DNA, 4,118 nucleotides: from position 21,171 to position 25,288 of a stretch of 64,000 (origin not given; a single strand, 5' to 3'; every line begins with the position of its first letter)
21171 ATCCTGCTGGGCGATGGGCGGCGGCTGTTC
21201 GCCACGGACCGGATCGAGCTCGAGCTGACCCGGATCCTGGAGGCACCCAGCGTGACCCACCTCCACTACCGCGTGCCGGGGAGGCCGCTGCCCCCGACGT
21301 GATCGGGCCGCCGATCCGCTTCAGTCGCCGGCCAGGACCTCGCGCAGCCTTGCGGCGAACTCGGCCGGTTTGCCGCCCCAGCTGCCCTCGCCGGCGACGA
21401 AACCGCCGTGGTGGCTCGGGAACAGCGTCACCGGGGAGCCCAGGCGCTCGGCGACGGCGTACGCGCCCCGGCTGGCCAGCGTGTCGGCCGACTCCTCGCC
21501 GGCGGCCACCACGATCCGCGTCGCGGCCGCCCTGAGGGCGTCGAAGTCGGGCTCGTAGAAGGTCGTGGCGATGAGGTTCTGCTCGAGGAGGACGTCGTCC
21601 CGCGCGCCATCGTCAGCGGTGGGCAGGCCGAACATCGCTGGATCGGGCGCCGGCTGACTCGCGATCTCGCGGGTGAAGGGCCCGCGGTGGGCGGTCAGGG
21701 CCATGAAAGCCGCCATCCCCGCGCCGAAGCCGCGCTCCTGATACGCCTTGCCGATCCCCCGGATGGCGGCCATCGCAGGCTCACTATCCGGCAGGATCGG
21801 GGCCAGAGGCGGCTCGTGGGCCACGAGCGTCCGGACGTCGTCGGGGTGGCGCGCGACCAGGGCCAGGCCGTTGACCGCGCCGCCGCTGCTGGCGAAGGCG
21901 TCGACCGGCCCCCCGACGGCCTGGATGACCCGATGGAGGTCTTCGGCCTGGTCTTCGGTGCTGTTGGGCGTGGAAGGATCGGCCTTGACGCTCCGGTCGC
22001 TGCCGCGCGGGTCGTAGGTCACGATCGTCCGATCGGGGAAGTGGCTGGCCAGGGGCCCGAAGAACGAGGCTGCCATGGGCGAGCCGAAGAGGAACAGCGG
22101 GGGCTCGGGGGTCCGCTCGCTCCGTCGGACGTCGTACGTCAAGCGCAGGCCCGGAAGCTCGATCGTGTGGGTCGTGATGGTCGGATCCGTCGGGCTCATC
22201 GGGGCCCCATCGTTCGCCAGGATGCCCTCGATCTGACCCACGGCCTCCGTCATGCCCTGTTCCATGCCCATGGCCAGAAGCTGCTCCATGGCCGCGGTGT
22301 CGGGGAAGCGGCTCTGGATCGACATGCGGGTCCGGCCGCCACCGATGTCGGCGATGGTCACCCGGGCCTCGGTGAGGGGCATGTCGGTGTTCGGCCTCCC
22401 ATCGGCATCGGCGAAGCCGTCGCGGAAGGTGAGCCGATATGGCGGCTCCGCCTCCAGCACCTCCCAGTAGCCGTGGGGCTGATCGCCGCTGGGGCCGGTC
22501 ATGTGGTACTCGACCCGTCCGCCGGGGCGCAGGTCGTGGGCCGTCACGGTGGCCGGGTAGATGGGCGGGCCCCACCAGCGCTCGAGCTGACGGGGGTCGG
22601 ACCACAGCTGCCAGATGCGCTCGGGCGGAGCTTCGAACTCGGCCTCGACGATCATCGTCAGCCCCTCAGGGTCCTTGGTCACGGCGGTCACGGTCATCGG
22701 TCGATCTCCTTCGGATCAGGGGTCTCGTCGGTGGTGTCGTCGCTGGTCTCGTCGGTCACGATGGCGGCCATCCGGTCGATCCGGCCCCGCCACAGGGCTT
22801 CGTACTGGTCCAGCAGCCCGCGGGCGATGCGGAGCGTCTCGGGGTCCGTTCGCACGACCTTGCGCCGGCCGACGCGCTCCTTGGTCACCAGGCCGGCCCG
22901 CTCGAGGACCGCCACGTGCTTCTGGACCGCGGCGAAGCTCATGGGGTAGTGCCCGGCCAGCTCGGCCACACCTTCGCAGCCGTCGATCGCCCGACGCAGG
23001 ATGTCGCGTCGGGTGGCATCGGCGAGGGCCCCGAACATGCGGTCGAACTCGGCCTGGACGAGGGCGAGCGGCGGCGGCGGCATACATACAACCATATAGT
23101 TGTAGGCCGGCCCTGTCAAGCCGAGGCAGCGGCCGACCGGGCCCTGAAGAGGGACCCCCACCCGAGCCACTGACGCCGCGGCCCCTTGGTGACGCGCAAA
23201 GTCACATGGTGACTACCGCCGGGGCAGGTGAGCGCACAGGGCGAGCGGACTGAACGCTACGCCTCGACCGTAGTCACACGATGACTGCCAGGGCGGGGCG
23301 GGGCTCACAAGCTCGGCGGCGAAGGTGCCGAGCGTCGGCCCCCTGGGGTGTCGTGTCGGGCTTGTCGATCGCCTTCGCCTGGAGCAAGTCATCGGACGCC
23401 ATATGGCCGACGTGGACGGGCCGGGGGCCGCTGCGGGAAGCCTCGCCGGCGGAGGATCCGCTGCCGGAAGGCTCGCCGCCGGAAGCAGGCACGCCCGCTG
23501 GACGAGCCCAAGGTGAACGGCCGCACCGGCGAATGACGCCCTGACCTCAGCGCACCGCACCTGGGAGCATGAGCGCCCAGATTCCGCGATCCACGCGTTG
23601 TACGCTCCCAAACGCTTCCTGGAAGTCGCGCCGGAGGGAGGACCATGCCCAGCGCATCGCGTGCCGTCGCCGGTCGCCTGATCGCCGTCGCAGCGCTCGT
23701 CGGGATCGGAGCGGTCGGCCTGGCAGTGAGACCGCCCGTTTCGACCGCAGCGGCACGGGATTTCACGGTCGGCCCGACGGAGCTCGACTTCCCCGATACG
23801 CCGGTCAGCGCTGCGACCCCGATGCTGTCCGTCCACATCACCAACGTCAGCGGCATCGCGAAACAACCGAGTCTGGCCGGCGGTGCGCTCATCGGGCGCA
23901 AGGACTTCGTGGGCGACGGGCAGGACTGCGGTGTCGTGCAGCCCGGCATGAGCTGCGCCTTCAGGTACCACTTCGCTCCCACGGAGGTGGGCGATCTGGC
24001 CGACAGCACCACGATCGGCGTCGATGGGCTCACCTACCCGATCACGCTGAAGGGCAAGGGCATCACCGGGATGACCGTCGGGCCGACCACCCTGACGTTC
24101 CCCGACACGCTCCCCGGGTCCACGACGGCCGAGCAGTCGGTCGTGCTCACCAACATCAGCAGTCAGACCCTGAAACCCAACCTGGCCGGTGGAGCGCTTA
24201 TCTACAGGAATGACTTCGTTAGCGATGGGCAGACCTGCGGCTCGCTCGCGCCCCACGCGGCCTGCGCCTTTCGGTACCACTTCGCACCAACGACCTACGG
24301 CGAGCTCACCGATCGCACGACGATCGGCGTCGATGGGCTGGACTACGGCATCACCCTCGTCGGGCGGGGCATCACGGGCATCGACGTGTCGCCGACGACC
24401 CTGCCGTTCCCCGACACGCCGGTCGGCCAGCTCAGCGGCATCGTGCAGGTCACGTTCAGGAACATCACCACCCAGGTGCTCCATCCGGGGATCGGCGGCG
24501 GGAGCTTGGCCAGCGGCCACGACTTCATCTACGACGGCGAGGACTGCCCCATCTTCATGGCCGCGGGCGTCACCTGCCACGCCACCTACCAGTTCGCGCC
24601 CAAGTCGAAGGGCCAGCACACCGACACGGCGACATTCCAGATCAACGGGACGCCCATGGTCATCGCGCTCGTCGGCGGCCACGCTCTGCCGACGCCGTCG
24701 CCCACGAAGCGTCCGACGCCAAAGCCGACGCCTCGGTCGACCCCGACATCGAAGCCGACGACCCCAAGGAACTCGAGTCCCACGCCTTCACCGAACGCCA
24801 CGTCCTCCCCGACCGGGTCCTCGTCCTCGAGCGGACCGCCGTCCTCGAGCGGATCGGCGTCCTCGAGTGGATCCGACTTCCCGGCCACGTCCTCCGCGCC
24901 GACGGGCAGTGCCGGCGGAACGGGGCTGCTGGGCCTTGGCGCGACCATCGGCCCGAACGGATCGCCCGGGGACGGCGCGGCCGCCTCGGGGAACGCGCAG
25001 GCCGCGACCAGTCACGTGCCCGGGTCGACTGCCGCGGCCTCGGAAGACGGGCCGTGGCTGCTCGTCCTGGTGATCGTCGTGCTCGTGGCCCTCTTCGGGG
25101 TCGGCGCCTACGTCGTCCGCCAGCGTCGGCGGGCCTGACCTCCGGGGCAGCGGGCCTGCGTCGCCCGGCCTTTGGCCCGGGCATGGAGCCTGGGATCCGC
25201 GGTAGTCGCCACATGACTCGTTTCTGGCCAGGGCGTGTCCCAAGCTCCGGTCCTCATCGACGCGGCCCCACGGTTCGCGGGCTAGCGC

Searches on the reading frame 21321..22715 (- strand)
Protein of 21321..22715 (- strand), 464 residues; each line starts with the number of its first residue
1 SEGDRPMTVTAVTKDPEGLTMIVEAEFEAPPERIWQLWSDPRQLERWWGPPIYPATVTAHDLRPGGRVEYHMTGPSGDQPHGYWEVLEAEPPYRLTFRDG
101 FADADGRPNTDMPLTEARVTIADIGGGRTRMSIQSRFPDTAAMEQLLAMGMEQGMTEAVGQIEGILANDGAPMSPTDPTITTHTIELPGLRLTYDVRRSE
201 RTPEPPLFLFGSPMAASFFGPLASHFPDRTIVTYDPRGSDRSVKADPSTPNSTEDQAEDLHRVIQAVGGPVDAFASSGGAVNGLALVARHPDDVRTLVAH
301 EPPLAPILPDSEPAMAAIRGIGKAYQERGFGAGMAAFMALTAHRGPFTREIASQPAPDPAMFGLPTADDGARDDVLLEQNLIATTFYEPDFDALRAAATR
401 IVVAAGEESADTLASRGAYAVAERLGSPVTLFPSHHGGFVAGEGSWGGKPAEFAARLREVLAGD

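Call 55: search_protein_families(library=pfam, proteins=[window:21321-22715:-], max_evalue=0.001)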
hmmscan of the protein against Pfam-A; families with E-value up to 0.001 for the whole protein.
window:21321-22715:- (464 aa): 3 families
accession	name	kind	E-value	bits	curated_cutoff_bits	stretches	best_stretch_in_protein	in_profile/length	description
PF08327.17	AHSA1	-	8.1e-22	78.2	22.1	1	29-166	2-124/125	Activator of Hsp90 ATPase homolog 1-like protein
PF10604.15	Polyketide_cyc2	-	4.5e-09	37.2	27.4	1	23-156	6-135/142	Polyketide cyclase / dehydrase and lipid transport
PF00561.26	Abhydrolase_1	-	1.7e-07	31.6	25.8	1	217-308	15-104/245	alpha/beta hydrolase fold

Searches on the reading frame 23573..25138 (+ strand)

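Call 55: search_protein_families(library=pfam, proteins=[window:23573-25138:+], max_evalue=0.001)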
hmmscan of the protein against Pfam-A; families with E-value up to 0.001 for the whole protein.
window:23573-25138:+ (521 aa): 3 families
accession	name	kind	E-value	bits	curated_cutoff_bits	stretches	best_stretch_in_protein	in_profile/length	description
PF22544.2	HYDIN_VesB_CFA65-like_Ig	-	6.7e-08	33.1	25.5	0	117-160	53-96/100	HYDIN/CFA65/VesB-like, Ig-like domain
PF24771.2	Ig_CFAP74_1st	-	3.3e-06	27.8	29.2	0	171-247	5-80/97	CFAP74 first Ig-like domain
PF24507.1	Ig_CFAP65_4th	-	7.9e-05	23.4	27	0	118-159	30-70/76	CFAP65, fourth Ig-like domain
